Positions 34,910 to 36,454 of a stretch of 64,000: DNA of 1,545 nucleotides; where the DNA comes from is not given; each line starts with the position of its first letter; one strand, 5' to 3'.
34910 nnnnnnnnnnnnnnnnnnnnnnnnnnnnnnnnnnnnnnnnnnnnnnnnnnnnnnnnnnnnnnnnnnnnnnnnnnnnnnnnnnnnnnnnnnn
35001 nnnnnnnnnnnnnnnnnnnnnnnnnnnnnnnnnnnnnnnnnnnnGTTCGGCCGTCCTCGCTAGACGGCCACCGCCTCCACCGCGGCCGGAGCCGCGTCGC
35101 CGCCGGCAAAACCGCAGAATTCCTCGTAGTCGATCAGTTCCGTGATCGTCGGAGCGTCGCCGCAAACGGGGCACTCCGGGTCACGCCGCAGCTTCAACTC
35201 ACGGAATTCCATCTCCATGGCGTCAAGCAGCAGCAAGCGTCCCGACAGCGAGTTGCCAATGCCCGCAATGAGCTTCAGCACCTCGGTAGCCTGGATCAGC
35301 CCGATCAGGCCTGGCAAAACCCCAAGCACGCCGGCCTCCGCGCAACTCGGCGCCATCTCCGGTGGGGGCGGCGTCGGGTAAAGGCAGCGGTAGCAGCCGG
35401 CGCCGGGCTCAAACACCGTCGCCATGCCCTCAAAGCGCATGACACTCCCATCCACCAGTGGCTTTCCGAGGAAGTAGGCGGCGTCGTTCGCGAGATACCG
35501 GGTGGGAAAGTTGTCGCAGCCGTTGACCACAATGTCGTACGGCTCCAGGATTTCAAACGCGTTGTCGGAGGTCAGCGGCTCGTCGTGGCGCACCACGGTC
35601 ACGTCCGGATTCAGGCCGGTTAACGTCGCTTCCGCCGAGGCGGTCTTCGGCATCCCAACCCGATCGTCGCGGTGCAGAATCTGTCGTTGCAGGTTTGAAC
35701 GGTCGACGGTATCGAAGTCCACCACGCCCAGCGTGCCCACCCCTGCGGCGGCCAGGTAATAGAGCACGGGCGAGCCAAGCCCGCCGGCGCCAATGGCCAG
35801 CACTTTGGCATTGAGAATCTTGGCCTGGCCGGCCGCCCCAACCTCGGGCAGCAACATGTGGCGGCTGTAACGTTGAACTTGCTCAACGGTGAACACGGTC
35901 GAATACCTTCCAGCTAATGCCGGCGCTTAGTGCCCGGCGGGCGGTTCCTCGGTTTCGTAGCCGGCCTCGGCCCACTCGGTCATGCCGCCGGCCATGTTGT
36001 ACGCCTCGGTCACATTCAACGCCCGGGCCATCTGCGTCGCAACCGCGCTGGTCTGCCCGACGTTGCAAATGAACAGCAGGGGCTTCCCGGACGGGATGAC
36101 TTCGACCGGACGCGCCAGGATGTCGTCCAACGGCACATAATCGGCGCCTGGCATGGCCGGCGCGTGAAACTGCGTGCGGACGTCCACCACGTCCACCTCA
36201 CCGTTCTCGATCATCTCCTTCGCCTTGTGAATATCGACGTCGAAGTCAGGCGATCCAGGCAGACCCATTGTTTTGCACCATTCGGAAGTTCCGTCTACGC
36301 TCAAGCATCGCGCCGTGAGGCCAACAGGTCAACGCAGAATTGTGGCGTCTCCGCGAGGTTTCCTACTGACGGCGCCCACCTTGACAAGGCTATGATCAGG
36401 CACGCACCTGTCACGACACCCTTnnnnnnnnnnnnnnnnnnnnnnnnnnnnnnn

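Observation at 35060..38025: Split MoeZ (rhodanese + ThiF E1-like) divergently paired with an N-domain-less Lon paralog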

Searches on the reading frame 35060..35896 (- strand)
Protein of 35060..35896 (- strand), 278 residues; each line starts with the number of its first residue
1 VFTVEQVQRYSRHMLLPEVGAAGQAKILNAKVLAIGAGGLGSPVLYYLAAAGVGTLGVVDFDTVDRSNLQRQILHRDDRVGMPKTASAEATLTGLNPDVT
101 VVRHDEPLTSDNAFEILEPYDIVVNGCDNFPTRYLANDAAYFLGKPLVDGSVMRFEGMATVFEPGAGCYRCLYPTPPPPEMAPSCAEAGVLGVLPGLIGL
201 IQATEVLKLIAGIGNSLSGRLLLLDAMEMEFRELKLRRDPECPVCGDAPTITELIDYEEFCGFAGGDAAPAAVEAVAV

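Call 3: search_protein_families(library=pfam, proteins=[window:35060-35896:-], max_evalue=0.01)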
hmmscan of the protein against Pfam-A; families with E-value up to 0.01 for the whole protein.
window:35060-35896:- (278 aa): 1 family
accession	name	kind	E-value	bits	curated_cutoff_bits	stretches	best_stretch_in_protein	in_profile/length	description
PF00899.27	ThiF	-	2.1e-80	269.7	28.1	1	10-244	1-238/238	ThiF family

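Call 4: search_protein_families(library=ncbifam, proteins=[window:35060-35896:-], max_evalue=0.01)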
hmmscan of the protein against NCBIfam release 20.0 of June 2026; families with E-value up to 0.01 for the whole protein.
window:35060-35896:- (278 aa): 25 families
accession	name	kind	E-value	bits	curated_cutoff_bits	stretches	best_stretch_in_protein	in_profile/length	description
NF006444.0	PRK08762.1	equivalog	1.8e-124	415.3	449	1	3-262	121-384/387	molybdopterin-synthase adenylyltransferase MoeB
NF005646.0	PRK07411.1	equivalog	5e-111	371.5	633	1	3-271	12-275/390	molybdopterin-synthase adenylyltransferase MoeB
NF005902.0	PRK07878.1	equivalog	1.8e-109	366.3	647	1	2-275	15-287/392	adenylyltransferase/sulfurtransferase MoeZ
NF047750.1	SAMPActivE1UbaA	equivalog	1.5e-102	342.5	450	1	4-262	7-266/270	SAMP-activating enzyme E1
NF004281.0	PRK05690.1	subfamily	5.5e-88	294.4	266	1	3-246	6-249/250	molybdopterin-synthase adenylyltransferase MoeB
TIGR02356.1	adenyl_thiF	equivalog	7.7e-68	227.9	275.25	1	9-210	1-203/203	thiazole biosynthesis adenylyltransferase ThiF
NF004111.0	PRK05600.1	equivalog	1.1e-65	222.2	437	1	6-242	18-258/371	ThiF family adenylyltransferase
TIGR02355.1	moeB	equivalog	1.8e-65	220.7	376.55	1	8-245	3-240/240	molybdopterin-synthase adenylyltransferase MoeB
NF006204.0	PRK08328.1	equivalog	1.1e-46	159.3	339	1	1-231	1-226/231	hypothetical protein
NF009123.0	PRK12475.1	subfamily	5.8e-39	134.3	510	1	8-254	3-252/338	MoeB/ThiF family adenylyltransferase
NF006395.0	PRK08644.1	equivalog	3.6e-27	95.4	159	1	12-151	13-153/215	sulfur carrier protein ThiS adenylyltransferase ThiF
TIGR02354.1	thiF_fam2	equivalog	2.5e-18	66.7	152.2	1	25-137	17-128/200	thiamine biosynthesis protein ThiF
NF006077.0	PRK08223.1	equivalog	2.7e-16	59.4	266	1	19-165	18-166/296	hypothetical protein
TIGR01408.1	Ube1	subfamily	2.7e-16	58.5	750.05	1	18-164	408-563/1008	ubiquitin-activating enzyme E1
NF011696.0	PRK15116.1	equivalog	1.8e-12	47.5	304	1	25-129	26-131/268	tRNA cyclic N6-threonylcarbamoyladenosine(37) synthase TcdA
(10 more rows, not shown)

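Call 13: search_solved_structures(query=window:35060-35896:-, max_evalue=1e-20)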
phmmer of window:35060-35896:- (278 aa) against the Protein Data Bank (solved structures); distinct sequences matched with E-value up to 1e-20: 9.
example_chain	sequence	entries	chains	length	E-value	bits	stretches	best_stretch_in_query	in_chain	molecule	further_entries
1jw9_B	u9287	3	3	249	6.2e-55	189.8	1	5-246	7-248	MOLYBDOPTERIN BIOSYNTHESIS MOEB PROTEIN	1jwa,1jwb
6yub_B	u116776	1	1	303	7.2e-54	186.3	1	4-211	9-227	Adenylyltransferase and sulfurtransferase uba4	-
6yub_A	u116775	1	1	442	1.2e-53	185.6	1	4-211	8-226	Adenylyltransferase and sulfurtransferase uba4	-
1zfn_A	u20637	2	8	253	5.2e-53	183.5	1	7-248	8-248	Adenylyltransferase thiF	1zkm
1zud_1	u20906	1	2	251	5.2e-53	183.5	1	7-248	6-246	Adenylyltransferase thiF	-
6yuc_D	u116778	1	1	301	2.4e-52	181.3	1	4-211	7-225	Adenylyltransferase and sulfurtransferase uba4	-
6z6s_DDD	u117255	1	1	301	2.4e-52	181.3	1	4-211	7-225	Adenylyltransferase and sulfurtransferase uba4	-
8se9_A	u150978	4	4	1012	3.8e-24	88.8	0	18-170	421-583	Ubiquitin-like modifier-activating enzyme 7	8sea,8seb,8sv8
8oif_A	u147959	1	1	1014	3.9e-24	88.8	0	18-170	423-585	Ubiquitin-like modifier-activating enzyme 7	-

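Call 19: find_related_loci(query=window:35060-35896:-, collection=genome_contigs, flank=10000)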
Query window:35060-35896:- (278 aa) in genome_contigs; peptide patterns used: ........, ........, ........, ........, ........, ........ (x = any residue, [..] = any of these).
329 stretches matched a pattern; 271 encode a relative of the query (tblastn E <= 1e-3); the best 80 are kept; 80 distinct loci.
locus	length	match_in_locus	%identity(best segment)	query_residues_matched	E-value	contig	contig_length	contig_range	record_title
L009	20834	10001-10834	99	1-278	0e+0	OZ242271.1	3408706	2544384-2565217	MAG: Chloroflexota bacterium isolate 28ccf5bf-4595-479e-bad6-f18457ce53ab genome assembly, chromosome: 1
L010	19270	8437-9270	97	1-278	3e-179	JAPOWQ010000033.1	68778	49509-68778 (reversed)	MAG: Chloroflexota bacterium isolate COS2_bin_4 NODE_221_length_68778_cov_23.9576, whole genome shotgun sequence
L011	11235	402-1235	96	1-278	6e-179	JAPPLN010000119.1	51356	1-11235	MAG: Chloroflexota bacterium isolate RHO3_bin_23 NODE_1457_length_51356_cov_31.482037, whole genome shotgun sequence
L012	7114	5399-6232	96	1-278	3e-179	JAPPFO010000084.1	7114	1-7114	MAG: Chloroflexota bacterium isolate RHO1_bin_32 NODE_12217_length_7114_cov_5.031308, whole genome shotgun sequence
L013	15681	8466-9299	96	1-278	2e-178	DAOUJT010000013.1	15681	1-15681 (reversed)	MAG TPA_asm: Chloroflexota bacterium isolate S34_278 k113_407874, whole genome shotgun sequence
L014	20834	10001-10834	96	1-278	3e-178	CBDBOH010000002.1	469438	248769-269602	MAG: Chloroflexota bacterium isolate 6ed94c95-c701-4cc9-8e12-bdeb5c957f40 genome assembly, contig: contig_2, whole genom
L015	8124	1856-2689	96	1-278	2e-178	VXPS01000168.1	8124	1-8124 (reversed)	MAG: Chloroflexi bacterium isolate SB0662_bin_61 NODE_6466_length_8124_cov_24.882513, whole genome shotgun sequence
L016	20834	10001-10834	96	1-278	5e-178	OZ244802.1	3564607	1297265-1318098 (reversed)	MAG: Chloroflexota bacterium isolate 0351a3fc-03c6-4ac3-ab3a-8938ce3ed692 genome assembly, chromosome: 1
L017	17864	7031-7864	95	1-278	3e-171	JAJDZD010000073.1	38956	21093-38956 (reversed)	MAG: Chloroflexota bacterium isolate jk18x40bins.16 k141_1821003, whole genome shotgun sequence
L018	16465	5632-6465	95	1-278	1e-171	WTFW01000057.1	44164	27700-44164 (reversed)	MAG: Chloroflexi bacterium isolate CO36386bin_13 NODE_522_length_44164_cov_17.070439, whole genome shotgun sequence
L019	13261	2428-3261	94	1-278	9e-170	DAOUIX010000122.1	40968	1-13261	MAG TPA_asm: Chloroflexota bacterium isolate S29_215 k147_49674, whole genome shotgun sequence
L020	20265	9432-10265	94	1-278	2e-169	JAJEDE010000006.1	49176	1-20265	MAG: Chloroflexota bacterium isolate jk18xAbins.55 k141_609550, whole genome shotgun sequence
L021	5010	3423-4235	96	1-271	3e-171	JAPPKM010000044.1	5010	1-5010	MAG: Chloroflexota bacterium isolate RHO2_bin_72 NODE_15326_length_5010_cov_9.676488, whole genome shotgun sequence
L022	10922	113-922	95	1-270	9e-167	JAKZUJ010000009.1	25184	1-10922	MAG: Chloroflexota bacterium isolate Langseth_MAG_00082 Langseth_MAG_00082_000000000009, whole genome shotgun sequence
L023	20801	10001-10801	96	1-267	2e-166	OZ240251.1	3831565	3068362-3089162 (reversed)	MAG: Chloroflexota bacterium isolate d34784d7-597f-4c6c-9d13-8b2b1f638dff genome assembly, chromosome: 1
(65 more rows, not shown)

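Call 25: search_protein_families(library=padloc, proteins=[window:35060-35896:-], max_evalue=0.001)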
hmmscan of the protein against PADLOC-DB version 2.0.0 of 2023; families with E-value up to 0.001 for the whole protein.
window:35060-35896:- (278 aa): 30 families (the best 25 are shown)
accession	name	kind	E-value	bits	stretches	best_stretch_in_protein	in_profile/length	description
PDLC00847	E1-E2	-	1.3e-17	61.4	1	24-157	280-414/523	E1-E2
PDLC00844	E1-E2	-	2e-15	54.4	1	25-154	272-402/489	E1-E2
PDLC00843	E1-E2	-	4.3e-15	53.2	1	6-124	297-412/575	E1-E2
PDLC00848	E1-E2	-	2.6e-14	50.4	1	24-125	369-471/607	E1-E2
PDLC00829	E1-E2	-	9.4e-14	49.3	1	27-171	169-318/426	E1-E2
PDLC00836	E1-E2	-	2.5e-13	47.5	1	24-129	336-443/602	E1-E2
PDLC00856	E1-E2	-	6.2e-13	46.1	1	28-124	321-417/573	E1-E2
PDLC00837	E1-E2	-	3.3e-12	43.9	1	6-175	304-482/593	E1-E2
PDLC00832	E1-E2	-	1.3e-11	41.4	1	25-125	334-435/588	E1-E2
PDLC00830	E1-E2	-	3.1e-11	40.3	1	23-124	304-404/551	E1-E2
PDLC00838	E1-E2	-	4.2e-11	39.7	1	7-127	301-418/736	E1-E2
PDLC00839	E1-E2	-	5.4e-11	39.4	1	25-125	366-467/602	E1-E2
PDLC00855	E1-E2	-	8.7e-11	39.5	1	24-117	297-389/579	E1-E2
PDLC00851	E1-E2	-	1.7e-09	35.1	1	22-95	232-306/491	E1-E2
PDLC00850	E1-E2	-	2.1e-09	34.4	1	13-128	299-407/566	E1-E2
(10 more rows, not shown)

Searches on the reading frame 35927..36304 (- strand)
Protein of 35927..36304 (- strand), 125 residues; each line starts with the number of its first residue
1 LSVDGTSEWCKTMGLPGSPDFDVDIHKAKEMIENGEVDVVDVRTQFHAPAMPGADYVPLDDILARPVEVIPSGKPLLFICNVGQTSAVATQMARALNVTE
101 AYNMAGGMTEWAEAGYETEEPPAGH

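Call 3: search_protein_families(library=pfam, proteins=[window:35927-36304:-], max_evalue=0.01)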
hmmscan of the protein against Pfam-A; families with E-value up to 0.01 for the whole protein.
window:35927-36304:- (125 aa): 1 family
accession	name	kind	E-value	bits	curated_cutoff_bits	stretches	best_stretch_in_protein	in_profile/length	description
PF00581.25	Rhodanese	-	2.1e-11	44.6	22.2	1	26-113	3-101/102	Rhodanese-like domain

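Call 4: search_protein_families(library=ncbifam, proteins=[window:35927-36304:-], max_evalue=0.01)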
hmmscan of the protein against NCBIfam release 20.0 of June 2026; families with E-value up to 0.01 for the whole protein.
window:35927-36304:- (125 aa): 8 families
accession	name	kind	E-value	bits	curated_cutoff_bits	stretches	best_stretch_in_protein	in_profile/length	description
NF006444.0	PRK08762.1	equivalog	1.3e-09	37.2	449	1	22-121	16-117/387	molybdopterin-synthase adenylyltransferase MoeB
NF005902.0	PRK07878.1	equivalog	4.9e-06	25.7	647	1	26-113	292-383/392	adenylyltransferase/sulfurtransferase MoeZ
NF045521.1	rhoda_near_glyco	subfamily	9.7e-06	25.4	145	1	29-117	23-114/144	rhodanese homology domain-containing protein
NF041203.1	rhodanese_LYCAU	equivalog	2.3e-05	24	115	1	25-120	25-125/126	rhodanese-related (seleno)protein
NF005646.0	PRK07411.1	equivalog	2.6e-05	23.5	633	1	23-113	284-381/390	molybdopterin-synthase adenylyltransferase MoeB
NF001195.0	PRK00162.1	equivalog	0.00021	21.5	102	1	23-115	7-100/108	thiosulfate sulfurtransferase GlpE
NF007627.0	PRK10287.1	equivalog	0.00029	21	102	1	40-109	26-95/104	thiosulfate sulfurtransferase PspE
TIGR02981.1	phageshock_pspE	exception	0.0011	19.2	126.3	1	40-108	24-92/101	thiosulfate sulfurtransferase PspE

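Call 25: search_protein_families(library=padloc, proteins=[window:35927-36268:-], max_evalue=0.001)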
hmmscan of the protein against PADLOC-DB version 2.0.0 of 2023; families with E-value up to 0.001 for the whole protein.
window:35927-36268:- (113 aa): 0 families
